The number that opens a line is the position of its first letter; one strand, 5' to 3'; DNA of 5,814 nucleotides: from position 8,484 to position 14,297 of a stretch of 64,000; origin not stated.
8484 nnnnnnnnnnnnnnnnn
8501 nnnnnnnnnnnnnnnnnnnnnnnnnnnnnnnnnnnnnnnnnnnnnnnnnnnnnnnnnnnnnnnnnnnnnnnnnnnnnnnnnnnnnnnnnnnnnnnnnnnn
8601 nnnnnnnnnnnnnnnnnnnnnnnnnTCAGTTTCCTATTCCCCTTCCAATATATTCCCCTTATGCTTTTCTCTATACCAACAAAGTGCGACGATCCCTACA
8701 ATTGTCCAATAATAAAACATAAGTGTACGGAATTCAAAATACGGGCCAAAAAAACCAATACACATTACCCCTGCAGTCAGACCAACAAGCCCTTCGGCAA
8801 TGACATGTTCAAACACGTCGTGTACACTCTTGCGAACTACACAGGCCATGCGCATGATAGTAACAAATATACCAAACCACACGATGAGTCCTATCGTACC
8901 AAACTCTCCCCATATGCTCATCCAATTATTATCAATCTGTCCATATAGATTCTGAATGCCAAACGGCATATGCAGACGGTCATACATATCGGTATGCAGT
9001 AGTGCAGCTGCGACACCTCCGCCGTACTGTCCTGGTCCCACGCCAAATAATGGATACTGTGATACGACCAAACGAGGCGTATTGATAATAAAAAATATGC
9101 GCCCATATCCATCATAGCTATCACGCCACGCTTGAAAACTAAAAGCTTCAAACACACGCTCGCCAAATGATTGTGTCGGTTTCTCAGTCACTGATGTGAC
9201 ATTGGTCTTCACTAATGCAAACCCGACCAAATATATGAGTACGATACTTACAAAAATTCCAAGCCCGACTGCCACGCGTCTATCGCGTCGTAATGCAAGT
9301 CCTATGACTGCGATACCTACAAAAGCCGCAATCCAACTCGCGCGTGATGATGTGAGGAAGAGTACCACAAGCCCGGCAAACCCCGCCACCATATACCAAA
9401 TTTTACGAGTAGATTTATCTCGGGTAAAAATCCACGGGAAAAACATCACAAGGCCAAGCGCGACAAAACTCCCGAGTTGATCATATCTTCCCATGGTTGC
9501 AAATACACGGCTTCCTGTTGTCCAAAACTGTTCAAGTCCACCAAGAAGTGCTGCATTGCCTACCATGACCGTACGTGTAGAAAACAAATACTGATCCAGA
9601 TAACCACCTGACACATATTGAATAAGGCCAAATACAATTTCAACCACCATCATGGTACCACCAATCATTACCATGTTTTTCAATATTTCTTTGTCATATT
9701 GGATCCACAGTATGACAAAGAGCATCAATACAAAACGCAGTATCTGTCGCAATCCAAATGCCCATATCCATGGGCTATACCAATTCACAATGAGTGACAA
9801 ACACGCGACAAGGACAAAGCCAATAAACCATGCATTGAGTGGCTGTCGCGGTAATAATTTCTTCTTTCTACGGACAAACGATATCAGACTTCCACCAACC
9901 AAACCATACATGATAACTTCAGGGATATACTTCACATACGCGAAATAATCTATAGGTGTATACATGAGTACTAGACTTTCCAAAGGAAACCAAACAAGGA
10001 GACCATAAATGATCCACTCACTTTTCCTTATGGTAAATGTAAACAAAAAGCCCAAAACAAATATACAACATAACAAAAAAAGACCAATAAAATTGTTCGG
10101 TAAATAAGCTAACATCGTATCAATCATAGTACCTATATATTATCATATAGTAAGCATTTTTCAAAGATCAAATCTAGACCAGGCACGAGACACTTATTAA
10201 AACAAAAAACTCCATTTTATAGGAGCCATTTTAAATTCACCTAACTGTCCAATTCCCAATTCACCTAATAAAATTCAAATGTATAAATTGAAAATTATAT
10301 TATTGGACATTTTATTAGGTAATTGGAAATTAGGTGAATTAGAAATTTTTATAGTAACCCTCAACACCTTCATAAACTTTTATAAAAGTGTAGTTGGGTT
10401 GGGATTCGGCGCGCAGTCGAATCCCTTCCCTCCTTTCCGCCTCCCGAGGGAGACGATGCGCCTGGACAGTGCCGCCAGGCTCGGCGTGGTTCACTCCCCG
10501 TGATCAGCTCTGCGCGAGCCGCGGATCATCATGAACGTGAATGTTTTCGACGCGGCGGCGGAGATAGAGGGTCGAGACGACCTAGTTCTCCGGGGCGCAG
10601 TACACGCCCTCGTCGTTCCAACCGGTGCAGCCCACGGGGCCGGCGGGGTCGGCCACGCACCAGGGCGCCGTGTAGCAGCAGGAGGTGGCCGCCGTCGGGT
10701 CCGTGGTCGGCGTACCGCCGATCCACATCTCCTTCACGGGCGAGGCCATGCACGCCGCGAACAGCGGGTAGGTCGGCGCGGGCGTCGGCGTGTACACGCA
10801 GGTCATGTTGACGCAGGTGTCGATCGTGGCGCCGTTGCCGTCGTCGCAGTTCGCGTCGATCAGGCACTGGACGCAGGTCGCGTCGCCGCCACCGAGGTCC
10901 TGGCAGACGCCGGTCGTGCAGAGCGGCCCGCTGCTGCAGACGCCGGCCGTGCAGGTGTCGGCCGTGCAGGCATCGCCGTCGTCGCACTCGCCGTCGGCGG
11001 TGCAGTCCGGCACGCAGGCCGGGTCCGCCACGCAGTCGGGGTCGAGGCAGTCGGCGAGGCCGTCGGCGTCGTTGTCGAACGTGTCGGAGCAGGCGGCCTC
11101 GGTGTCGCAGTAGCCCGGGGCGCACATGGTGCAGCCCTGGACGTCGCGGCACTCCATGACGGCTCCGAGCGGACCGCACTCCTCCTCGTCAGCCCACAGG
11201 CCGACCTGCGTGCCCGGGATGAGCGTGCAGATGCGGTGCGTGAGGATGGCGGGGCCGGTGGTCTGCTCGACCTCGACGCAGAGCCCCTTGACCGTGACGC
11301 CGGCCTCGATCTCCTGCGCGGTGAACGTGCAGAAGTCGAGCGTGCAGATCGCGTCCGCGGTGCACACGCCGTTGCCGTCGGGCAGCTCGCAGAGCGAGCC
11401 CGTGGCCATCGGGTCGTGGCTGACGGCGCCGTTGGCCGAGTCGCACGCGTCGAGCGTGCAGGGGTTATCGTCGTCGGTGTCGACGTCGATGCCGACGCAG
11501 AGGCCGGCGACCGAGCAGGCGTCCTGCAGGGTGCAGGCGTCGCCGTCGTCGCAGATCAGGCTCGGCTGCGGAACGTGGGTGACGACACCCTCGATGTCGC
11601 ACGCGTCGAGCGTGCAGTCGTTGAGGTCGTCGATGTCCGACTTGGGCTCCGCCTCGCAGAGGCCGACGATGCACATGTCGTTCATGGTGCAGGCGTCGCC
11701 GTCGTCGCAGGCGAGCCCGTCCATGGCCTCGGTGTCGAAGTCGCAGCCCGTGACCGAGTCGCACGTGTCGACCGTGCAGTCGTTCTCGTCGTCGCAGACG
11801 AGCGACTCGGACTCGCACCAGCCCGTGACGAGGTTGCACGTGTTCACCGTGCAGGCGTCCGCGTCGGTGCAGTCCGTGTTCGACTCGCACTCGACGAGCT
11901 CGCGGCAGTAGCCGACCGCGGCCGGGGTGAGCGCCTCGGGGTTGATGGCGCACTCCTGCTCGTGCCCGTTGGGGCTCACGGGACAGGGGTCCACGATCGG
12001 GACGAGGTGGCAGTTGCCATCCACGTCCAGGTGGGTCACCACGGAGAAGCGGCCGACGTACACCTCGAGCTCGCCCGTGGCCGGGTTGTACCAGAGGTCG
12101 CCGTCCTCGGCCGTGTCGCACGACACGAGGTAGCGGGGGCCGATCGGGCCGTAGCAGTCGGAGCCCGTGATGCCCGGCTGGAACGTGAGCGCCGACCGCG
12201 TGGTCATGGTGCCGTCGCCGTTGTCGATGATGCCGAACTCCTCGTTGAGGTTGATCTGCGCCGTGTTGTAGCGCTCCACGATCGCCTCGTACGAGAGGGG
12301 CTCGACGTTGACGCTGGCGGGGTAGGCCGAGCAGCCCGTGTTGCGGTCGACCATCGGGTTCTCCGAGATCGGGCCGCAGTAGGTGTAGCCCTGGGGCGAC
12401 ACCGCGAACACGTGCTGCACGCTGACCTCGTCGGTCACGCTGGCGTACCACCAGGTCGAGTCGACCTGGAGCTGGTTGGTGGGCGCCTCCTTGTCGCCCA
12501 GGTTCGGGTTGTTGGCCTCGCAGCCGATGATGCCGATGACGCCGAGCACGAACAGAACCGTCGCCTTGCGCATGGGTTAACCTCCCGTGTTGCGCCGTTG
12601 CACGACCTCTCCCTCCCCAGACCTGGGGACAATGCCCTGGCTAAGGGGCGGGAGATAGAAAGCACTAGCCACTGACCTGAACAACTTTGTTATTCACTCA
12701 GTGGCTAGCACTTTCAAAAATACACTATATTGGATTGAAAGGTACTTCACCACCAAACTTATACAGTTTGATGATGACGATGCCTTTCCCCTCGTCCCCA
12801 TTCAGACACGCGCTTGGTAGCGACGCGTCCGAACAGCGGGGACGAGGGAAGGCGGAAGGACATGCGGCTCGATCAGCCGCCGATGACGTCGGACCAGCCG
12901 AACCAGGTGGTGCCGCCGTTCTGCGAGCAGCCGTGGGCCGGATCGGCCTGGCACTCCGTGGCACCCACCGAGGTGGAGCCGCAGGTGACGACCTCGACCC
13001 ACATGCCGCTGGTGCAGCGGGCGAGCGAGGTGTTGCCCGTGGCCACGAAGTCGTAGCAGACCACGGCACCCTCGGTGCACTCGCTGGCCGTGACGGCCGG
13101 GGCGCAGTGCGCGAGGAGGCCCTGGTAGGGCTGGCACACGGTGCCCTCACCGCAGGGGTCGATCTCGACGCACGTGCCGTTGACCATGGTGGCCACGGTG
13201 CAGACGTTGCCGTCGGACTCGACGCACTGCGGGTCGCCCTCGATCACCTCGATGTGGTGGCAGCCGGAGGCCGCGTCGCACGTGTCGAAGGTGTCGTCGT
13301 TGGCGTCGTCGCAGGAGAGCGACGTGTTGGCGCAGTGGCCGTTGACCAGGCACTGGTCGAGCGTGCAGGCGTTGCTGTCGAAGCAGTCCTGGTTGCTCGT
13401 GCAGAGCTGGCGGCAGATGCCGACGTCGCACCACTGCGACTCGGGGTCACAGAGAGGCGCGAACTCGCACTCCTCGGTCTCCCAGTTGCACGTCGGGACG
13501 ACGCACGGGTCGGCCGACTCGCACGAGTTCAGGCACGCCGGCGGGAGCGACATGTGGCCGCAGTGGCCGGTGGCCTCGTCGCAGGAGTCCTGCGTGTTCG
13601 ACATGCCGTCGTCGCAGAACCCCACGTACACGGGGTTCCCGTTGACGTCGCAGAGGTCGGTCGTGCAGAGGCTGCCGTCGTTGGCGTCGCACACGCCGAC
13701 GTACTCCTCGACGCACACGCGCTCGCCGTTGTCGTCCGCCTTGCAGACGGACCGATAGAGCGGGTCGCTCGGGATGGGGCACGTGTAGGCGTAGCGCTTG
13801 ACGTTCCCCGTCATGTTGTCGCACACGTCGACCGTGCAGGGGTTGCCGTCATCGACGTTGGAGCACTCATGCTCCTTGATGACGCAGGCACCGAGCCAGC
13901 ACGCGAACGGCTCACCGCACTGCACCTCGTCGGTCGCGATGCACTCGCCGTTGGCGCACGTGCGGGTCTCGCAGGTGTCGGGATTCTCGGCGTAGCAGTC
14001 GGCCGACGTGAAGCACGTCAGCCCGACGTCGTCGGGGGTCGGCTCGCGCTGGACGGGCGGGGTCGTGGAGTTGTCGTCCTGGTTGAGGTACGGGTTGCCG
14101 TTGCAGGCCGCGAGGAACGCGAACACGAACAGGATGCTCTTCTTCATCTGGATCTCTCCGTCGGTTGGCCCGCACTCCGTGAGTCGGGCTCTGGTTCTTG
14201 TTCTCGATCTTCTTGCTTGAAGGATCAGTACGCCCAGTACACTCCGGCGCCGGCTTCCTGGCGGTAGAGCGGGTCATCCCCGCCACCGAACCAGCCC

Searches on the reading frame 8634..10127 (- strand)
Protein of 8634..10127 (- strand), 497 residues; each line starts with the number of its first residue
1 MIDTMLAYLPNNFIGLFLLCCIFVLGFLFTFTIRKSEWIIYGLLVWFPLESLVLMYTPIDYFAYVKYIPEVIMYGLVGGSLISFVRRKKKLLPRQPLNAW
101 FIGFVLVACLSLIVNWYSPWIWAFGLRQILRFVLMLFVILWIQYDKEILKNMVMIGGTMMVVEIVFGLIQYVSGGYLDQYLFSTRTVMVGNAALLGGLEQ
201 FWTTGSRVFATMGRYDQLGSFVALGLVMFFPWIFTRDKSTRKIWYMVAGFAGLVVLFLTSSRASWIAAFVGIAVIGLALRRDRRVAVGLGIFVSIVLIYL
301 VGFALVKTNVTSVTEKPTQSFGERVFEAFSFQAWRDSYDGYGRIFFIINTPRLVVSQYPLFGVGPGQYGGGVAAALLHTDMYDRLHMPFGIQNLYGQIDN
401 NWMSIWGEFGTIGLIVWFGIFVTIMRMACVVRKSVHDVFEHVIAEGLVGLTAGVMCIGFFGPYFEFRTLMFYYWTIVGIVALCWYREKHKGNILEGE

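Call 9: search_protein_families(library=pfam, proteins=[window:8634-10127:-], max_evalue=0.01)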
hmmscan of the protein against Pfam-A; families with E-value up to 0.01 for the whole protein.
window:8634-10127:- (497 aa): 1 family
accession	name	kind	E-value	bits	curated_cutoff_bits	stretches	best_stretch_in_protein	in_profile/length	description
PF04932.20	Wzy_C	-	7.7e-14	52.2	31.7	1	250-418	4-149/149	O-Antigen ligase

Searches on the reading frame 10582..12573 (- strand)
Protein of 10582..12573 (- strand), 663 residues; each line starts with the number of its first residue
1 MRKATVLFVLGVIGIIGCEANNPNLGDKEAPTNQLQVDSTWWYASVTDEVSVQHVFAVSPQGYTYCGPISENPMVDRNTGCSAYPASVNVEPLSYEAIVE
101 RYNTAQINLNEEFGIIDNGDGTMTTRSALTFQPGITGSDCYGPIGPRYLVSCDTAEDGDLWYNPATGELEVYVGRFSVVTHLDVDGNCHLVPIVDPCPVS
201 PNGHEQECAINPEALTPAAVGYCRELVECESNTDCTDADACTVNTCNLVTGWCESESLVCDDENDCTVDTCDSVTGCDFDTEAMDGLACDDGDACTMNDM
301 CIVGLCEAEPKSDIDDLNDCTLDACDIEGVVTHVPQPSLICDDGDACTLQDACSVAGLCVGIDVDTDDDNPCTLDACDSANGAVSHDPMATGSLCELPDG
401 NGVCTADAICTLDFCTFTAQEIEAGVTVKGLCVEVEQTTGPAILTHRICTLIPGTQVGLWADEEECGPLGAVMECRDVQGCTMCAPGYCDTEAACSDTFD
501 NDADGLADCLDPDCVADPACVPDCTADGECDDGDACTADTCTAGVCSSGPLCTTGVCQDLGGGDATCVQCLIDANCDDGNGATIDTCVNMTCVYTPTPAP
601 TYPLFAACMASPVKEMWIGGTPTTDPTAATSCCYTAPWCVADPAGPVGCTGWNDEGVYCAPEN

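Call 24: search_protein_families(library=pfam, proteins=[window:10582-12573:-], max_evalue=0.01)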
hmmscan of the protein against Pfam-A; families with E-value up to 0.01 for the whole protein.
window:10582-12573:- (663 aa): 1 family
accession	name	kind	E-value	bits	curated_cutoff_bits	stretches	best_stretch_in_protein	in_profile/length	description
PF00526.23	Dicty_CTDC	-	3.6e-15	55.9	27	4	366-389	2-24/24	Dictyostelium (slime mold) repeat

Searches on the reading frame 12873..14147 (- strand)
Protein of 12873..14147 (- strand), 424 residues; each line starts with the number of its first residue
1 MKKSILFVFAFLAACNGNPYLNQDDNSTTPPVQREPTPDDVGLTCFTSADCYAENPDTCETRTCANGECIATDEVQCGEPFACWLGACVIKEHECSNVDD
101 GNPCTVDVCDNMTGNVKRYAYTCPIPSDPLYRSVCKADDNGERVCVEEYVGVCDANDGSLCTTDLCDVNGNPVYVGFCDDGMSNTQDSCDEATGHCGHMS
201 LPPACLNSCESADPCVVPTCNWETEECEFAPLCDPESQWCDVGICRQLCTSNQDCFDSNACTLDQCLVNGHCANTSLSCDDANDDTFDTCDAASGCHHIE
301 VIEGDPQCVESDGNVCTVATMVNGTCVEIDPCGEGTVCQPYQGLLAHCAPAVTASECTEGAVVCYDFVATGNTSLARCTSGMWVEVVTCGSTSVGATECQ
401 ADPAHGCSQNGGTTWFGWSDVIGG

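Call 24: search_protein_families(library=pfam, proteins=[window:12873-14147:-], max_evalue=0.01)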
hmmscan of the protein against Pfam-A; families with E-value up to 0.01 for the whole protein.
window:12873-14147:- (424 aa): 1 family
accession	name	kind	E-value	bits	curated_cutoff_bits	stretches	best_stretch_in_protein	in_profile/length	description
PF00526.23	Dicty_CTDC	-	1.1e-10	41.6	27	2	97-114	1-18/24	Dictyostelium (slime mold) repeat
